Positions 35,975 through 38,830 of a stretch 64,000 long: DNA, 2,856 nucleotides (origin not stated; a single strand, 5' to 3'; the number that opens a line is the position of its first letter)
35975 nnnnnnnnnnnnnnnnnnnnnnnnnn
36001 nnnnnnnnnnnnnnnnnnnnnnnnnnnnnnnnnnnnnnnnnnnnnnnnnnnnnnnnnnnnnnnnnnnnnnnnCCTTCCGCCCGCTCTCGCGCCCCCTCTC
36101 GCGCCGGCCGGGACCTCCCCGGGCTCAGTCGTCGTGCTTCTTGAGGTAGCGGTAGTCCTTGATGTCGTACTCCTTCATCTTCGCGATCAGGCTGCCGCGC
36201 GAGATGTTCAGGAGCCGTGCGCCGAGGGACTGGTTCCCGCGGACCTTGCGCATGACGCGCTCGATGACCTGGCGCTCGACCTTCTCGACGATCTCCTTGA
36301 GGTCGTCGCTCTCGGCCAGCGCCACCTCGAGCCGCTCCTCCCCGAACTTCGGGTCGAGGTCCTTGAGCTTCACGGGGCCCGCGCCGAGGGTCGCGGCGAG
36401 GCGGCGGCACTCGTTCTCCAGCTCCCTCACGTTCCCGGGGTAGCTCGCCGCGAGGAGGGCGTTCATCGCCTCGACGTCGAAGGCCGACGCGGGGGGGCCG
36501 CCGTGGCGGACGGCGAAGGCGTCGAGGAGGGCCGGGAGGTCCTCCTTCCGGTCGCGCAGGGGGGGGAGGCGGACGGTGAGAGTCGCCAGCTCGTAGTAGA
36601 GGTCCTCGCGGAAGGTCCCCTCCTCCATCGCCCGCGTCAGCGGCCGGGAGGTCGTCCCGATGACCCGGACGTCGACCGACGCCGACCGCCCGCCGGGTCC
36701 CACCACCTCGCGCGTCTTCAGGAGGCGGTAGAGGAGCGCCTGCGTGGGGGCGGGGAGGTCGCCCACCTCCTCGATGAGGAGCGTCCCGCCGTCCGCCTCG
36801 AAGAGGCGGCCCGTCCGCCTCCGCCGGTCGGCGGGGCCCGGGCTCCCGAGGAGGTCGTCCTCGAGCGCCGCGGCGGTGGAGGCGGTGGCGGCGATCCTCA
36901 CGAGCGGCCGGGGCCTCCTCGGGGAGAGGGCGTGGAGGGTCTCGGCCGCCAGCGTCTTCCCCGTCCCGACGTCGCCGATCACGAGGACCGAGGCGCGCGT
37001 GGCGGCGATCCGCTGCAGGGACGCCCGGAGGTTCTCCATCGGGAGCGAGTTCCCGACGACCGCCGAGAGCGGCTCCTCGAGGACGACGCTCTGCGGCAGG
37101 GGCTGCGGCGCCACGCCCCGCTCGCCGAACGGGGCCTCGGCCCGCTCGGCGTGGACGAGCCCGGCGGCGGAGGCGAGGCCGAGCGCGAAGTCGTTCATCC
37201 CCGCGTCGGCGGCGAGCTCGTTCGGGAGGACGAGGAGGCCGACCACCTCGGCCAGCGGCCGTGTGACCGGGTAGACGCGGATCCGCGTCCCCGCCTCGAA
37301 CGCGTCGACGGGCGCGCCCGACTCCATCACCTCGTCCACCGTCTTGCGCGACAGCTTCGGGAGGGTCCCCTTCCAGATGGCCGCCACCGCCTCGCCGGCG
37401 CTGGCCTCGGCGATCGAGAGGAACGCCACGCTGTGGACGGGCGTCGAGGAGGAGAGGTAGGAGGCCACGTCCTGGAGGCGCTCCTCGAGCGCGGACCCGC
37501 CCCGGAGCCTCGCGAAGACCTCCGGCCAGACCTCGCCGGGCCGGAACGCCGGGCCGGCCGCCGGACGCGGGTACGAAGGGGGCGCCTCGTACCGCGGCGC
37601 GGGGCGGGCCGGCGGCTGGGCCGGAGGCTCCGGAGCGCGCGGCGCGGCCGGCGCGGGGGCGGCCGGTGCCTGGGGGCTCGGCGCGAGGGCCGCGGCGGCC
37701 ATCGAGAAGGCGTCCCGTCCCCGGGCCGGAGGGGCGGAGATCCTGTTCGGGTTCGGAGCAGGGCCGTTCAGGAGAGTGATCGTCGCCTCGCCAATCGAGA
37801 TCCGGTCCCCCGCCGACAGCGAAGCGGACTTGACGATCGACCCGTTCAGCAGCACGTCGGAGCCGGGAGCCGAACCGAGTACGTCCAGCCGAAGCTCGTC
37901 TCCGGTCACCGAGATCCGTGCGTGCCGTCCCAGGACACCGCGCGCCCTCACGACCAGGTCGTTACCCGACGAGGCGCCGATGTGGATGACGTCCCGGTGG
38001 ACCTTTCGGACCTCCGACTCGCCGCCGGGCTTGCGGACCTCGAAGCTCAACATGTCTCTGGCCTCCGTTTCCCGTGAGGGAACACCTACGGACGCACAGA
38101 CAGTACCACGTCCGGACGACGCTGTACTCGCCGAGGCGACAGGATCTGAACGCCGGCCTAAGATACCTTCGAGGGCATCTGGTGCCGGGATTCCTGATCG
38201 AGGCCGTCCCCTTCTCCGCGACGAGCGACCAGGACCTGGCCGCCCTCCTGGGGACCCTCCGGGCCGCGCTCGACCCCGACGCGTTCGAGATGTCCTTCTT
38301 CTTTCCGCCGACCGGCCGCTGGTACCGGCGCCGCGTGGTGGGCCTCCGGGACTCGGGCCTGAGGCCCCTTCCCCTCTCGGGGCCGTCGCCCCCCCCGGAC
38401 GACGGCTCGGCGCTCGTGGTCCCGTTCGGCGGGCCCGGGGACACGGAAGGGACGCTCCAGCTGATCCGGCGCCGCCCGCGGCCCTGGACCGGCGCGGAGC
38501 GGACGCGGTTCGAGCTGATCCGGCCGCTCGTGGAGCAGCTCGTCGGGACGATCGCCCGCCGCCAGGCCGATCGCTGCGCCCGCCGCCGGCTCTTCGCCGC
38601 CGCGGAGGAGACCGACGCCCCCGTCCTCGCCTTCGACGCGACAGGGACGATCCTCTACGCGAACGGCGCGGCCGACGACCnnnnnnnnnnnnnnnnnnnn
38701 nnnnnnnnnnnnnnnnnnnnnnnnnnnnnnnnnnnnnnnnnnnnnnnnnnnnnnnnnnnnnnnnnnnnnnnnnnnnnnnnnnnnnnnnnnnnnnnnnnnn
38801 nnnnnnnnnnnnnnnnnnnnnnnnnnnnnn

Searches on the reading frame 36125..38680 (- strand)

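Call 25: search_protein_families(library=pfam, proteins=[window:36125-38680:-], max_evalue=0.0001)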
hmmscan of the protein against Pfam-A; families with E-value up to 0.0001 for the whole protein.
window:36125-38680:- (851 aa): 6 families
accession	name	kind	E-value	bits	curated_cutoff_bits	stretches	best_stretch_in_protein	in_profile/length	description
PF00158.32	Sigma54_activat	-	9.7e-34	116.9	20.2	1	542-703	2-167/168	Sigma-54 interaction domain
PF14532.12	Sigma54_activ_2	-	4.3e-20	72.8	25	1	542-708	1-138/138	Sigma-54 interaction domain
PF25601.1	AAA_lid_14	-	1.4e-13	50.8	27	1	709-783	1-78/87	AAA+ ATPase lid domain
PF02954.25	HTH_8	-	1.2e-10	41.4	22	1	798-838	2-42/42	Bacterial regulatory protein, Fis family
PF16697.10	Yop-YscD_cpl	-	7.7e-08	32.9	33.2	1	222-303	9-90/94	Inner membrane component of T3SS, cytoplasmic domain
PF00498.31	FHA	-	1.2e-06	29.2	20.7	1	233-297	2-67/67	FHA domain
